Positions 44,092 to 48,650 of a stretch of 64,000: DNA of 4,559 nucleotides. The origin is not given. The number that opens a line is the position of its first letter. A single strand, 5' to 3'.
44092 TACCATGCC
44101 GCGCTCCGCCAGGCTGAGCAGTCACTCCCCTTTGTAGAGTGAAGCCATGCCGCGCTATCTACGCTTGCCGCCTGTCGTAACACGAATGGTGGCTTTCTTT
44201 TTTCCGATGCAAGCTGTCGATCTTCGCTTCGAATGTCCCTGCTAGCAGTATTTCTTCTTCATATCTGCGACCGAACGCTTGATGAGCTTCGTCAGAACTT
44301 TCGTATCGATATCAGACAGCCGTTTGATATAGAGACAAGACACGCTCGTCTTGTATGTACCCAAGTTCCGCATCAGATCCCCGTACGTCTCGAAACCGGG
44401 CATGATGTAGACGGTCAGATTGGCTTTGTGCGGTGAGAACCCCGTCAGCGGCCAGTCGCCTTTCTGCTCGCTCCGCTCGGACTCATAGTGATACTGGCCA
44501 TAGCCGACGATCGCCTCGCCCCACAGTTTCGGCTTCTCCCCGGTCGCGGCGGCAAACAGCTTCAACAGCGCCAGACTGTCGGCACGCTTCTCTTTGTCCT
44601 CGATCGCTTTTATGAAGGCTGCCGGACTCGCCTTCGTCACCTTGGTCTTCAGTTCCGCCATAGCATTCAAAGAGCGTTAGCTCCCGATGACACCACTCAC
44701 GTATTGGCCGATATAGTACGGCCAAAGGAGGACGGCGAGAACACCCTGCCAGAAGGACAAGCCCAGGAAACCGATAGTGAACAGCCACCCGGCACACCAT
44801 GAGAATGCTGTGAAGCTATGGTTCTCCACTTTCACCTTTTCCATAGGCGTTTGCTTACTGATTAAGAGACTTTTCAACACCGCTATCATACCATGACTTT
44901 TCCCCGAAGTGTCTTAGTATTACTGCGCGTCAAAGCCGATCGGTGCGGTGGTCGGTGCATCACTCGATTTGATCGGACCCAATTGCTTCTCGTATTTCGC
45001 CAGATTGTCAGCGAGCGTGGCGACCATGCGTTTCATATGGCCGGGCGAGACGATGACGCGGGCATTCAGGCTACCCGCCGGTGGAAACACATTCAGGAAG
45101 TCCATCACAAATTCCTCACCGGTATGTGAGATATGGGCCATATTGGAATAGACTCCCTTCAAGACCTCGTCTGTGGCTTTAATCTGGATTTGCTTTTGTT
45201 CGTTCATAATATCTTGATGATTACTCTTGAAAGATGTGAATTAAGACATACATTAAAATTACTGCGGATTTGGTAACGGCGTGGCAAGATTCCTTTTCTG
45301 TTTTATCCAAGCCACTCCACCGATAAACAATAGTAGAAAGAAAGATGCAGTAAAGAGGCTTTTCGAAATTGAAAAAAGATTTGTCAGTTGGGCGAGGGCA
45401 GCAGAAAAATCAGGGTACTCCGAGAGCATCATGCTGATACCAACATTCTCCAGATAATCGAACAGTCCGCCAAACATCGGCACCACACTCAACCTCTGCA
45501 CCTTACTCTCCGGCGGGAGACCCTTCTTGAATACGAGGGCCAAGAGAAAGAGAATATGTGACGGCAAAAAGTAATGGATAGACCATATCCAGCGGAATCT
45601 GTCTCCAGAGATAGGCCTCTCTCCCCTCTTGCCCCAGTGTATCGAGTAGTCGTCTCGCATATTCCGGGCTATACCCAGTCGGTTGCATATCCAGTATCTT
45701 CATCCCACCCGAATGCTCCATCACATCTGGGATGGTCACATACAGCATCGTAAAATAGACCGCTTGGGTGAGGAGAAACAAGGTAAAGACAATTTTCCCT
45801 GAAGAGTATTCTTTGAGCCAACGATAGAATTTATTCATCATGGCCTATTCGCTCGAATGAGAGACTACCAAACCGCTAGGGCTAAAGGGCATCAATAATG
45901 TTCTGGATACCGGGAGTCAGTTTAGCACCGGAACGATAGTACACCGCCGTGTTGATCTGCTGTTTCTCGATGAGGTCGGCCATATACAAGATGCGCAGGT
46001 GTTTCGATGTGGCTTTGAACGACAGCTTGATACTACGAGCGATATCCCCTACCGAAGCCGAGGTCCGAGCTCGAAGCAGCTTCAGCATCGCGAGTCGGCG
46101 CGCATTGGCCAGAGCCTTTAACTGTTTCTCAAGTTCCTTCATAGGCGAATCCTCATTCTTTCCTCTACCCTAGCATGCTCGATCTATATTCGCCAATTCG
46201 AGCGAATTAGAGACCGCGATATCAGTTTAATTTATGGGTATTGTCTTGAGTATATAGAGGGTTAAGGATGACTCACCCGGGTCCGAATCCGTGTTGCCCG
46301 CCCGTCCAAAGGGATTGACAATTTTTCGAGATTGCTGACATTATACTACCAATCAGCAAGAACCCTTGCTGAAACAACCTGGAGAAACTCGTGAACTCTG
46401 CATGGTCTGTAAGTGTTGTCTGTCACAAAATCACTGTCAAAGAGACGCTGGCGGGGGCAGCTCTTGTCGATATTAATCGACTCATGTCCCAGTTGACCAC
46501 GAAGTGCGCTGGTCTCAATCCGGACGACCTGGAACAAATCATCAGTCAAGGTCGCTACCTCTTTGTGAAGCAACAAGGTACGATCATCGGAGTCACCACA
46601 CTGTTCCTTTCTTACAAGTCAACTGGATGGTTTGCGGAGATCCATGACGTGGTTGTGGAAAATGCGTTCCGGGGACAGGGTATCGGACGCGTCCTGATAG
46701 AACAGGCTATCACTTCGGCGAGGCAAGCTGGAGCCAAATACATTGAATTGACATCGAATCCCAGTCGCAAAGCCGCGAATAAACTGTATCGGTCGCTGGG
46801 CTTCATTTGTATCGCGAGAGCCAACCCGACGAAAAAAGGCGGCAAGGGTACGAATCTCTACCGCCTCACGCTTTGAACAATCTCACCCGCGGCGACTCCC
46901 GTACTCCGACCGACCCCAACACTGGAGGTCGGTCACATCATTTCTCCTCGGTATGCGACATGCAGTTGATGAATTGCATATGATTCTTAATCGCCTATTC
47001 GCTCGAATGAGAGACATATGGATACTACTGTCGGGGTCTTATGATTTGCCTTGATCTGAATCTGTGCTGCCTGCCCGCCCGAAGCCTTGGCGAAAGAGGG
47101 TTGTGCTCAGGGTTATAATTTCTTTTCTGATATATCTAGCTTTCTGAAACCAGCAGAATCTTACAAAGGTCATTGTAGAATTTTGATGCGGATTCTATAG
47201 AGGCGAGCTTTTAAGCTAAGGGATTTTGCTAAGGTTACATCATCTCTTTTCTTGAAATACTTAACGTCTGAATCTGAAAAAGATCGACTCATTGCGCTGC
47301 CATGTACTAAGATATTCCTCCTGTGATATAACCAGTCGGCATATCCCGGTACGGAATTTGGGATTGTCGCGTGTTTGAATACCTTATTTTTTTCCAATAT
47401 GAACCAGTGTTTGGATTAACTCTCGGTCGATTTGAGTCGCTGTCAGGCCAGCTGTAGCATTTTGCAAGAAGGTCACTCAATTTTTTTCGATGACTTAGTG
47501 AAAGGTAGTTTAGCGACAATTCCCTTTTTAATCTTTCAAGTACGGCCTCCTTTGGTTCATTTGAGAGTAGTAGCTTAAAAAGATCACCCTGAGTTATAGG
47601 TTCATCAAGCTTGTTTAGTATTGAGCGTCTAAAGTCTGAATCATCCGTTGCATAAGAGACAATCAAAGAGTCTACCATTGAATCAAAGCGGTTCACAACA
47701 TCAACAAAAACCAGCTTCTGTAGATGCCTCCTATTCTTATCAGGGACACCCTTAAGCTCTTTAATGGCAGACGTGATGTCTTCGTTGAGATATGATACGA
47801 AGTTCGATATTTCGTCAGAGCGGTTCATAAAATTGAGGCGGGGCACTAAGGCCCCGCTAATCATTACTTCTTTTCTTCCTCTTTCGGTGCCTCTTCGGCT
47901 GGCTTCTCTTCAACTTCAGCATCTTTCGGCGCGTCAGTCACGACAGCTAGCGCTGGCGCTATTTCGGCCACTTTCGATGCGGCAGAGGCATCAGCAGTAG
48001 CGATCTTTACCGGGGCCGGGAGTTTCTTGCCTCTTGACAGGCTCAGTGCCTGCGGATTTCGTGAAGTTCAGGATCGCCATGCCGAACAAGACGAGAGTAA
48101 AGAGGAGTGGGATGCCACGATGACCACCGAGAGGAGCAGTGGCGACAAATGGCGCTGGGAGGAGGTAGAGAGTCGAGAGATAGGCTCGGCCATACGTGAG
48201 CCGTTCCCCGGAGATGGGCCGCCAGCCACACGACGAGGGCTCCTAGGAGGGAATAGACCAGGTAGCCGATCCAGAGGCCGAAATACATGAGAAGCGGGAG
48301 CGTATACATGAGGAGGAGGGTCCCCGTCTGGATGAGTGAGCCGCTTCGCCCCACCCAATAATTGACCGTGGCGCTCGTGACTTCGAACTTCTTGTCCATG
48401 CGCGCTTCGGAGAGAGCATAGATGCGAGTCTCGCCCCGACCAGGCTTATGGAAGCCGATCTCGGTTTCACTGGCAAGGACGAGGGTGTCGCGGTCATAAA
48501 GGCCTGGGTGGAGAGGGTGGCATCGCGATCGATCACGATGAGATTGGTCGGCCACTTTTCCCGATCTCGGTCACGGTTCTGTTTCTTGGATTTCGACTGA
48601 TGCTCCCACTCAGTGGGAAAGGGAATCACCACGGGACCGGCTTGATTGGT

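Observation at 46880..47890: Low-GC island carrying a solo HEPN-like (Rx4HG) toxin/Abi-type gene, flanked by a duplicated operator-like repeat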

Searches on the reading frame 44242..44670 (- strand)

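Call 48: search_protein_families(library=pfam, proteins=[window:44242-44670:-], max_evalue=0.01)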
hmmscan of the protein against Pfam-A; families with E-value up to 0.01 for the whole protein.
window:44242-44670:- (142 aa): 1 family
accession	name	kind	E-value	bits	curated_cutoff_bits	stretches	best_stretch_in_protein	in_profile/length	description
PF08818.16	DUF1801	-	2.3e-10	41.2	27.2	1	28-133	1-84/85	Domain of unknown function (DU1801)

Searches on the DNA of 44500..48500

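Call 63: search_rna_families(source=window, start=44500, end=48500, threshold=evalue, max_evalue=1)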
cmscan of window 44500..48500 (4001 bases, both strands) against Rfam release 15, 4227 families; matches with E-value up to 1: 0.
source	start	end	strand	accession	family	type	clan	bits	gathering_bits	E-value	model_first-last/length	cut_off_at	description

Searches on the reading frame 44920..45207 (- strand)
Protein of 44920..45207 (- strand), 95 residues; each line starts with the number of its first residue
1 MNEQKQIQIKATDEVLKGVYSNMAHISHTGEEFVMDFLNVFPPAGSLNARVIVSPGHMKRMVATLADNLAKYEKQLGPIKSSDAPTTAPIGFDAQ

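Call 48: search_protein_families(library=pfam, proteins=[window:44920-45207:-], max_evalue=0.01)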
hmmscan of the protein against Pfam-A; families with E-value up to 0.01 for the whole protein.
window:44920-45207:- (95 aa): 1 family
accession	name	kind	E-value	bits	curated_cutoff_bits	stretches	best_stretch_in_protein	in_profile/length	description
PF11950.13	DUF3467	-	1.1e-21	77.2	25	1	4-80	12-91/92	Protein of unknown function (DUF3467)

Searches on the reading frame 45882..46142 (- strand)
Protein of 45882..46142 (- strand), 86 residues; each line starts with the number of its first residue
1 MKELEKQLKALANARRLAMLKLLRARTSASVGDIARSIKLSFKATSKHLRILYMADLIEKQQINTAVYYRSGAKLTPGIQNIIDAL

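Call 48: search_protein_families(library=pfam, proteins=[window:45882-46142:-], max_evalue=0.01)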
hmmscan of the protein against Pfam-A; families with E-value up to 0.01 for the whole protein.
window:45882-46142:- (86 aa): 4 families
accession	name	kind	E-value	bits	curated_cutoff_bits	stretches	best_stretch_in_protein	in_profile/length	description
PF01022.26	HTH_5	-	1.2e-08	35.1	22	1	15-60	3-47/47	Bacterial regulatory protein, arsR family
PF12840.13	HTH_20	-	5.3e-06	26.7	27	1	11-60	1-50/51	Helix-turn-helix domain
PF01047.28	MarR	-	3.7e-05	24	24.6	1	15-63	4-52/59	MarR family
PF25212.1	HVO_A0114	-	0.00013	22.1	27.6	1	6-64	14-72/84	HVO_A0114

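Call 77: find_related_loci(query=window:45882-46142:-, collection=metagenome_contigs, flank=4000)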
Query window:45882-46142:- (86 aa) in metagenome_contigs; peptide patterns used: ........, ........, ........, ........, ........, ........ (x = any residue, [..] = any of these).
600 stretches matched a pattern (row limit reached: there are more); 15 encode a relative of the query (tblastn E <= 1e-3); 15 distinct loci.
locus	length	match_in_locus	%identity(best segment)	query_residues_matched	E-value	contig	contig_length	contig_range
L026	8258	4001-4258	87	1-86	2e-44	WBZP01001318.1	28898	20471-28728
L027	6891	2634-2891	63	1-86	4e-31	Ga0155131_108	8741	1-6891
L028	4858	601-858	63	1-86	4e-31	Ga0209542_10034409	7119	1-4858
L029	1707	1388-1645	63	1-86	1e-30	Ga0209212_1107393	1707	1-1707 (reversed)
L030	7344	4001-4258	64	1-86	4e-30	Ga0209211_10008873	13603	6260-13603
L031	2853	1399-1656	63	1-86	5e-30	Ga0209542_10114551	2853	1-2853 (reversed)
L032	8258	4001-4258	64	1-86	9e-30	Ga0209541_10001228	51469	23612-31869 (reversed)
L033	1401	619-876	60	1-86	2e-28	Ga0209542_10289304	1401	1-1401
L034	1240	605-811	64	1-69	2e-25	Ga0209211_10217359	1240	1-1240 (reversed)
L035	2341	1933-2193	52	1-86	1e-23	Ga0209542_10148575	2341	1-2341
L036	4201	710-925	58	1-70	1e-22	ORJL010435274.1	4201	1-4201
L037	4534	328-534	62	1-69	3e-22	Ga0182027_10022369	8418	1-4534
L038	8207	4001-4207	58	1-69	7e-21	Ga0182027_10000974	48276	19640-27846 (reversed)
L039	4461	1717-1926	59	1-70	1e-20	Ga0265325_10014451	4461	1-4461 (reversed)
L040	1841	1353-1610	44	1-86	2e-17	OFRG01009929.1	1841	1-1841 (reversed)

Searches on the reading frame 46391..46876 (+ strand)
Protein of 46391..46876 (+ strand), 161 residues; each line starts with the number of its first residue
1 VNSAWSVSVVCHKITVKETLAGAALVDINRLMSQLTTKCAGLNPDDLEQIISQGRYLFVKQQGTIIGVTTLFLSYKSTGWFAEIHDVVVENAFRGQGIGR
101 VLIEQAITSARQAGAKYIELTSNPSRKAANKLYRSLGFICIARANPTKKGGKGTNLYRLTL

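Call 48: search_protein_families(library=pfam, proteins=[window:46391-46876:+], max_evalue=0.01)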
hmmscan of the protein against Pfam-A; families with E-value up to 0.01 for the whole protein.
window:46391-46876:+ (161 aa): 7 families
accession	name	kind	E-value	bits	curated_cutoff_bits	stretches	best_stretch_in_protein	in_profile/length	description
PF00583.31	Acetyltransf_1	-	1.5e-18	67.5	20.7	1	50-138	26-116/116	Acetyltransferase (GNAT) family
PF13508.13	Acetyltransf_7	-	3.4e-14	53.4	27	1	54-139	3-83/84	Acetyltransferase (GNAT) domain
PF13673.13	Acetyltransf_10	-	3.3e-13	50.2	23.6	1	43-150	18-118/128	Acetyltransferase (GNAT) domain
PF14542.12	Acetyltransf_CG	-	4.4e-07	30.4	30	1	72-116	14-59/80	GCN5-related N-acetyl-transferase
PF08445.16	FR47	-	4e-05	24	22.1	1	82-141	22-80/86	FR47-like protein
PF17013.11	Acetyltransf_15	-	0.00067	19.6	35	1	81-140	72-138/210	Putative acetyl-transferase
PF13302.13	Acetyltransf_3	-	0.0013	19.9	25.4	1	57-138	57-137/138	Acetyltransferase (GNAT) domain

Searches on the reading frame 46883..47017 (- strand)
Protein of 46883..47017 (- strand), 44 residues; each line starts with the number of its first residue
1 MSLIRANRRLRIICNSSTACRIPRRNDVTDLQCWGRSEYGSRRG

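Call 48: search_protein_families(library=pfam, proteins=[window:46883-47017:-], max_evalue=0.01)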
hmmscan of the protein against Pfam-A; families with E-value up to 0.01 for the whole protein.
window:46883-47017:- (44 aa): 0 families
